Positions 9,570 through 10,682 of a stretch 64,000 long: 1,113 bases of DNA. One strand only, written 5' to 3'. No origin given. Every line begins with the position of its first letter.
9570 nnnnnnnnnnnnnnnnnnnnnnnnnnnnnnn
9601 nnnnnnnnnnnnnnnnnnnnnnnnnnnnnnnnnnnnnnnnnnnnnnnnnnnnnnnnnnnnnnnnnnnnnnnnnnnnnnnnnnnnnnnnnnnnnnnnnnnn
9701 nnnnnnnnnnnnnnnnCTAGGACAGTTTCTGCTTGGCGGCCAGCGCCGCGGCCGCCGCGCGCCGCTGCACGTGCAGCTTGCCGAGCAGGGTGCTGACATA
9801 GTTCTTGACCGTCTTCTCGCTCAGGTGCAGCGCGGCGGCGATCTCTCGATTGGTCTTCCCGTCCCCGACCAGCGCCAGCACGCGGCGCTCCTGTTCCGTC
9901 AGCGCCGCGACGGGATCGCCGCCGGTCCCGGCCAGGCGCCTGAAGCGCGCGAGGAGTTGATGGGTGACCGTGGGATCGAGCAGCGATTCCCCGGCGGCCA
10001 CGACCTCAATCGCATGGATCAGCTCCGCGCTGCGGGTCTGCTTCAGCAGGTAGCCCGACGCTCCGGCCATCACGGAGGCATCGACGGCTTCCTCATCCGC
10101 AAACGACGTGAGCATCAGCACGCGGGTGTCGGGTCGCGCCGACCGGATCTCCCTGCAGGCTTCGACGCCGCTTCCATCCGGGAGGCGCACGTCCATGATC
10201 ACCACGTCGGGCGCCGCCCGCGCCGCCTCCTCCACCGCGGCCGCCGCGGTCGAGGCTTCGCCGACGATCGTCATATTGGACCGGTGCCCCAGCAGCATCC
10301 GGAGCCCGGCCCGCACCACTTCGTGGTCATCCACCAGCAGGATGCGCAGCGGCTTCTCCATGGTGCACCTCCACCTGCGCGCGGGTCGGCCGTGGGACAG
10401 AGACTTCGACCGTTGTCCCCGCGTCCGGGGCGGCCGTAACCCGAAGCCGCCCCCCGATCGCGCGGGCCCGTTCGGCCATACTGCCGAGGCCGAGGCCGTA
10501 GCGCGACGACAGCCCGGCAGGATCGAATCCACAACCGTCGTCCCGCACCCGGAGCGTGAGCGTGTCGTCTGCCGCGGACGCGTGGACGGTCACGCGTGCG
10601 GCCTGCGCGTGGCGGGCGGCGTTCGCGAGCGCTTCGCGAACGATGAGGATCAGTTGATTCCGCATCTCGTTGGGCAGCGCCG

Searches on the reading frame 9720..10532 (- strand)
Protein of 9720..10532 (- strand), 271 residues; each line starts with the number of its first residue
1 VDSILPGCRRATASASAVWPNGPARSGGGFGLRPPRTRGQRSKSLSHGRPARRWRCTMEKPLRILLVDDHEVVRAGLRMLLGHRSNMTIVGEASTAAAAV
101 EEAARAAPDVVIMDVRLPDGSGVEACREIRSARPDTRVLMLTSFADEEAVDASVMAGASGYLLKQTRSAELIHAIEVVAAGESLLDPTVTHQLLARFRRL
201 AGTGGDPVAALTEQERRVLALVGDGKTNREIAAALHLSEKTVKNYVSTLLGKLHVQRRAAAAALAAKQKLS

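Call 62: search_protein_families(library=pfam, proteins=[window:9720-10532:-], max_evalue=0.001)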
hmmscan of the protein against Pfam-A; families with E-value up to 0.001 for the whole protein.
window:9720-10532:- (271 aa): 5 families
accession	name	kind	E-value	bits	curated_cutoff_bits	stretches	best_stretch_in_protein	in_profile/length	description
PF00072.30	Response_reg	-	1.5e-27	96.3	30.2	1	64-176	1-111/111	Response regulator receiver domain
PF00196.25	GerE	-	2.1e-16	59.7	23.5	1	210-265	2-57/57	Bacterial regulatory proteins, luxR family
PF08281.18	Sigma70_r4_2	-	1.6e-08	34.5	25.7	1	209-247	9-48/54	Sigma-70, region 4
PF04545.22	Sigma70_r4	-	0.00016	21.5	24.1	1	209-248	3-43/50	Sigma-70, region 4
PF13384.12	HTH_23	-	0.00019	21.6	24.6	0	216-247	8-39/50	Homeodomain-like domain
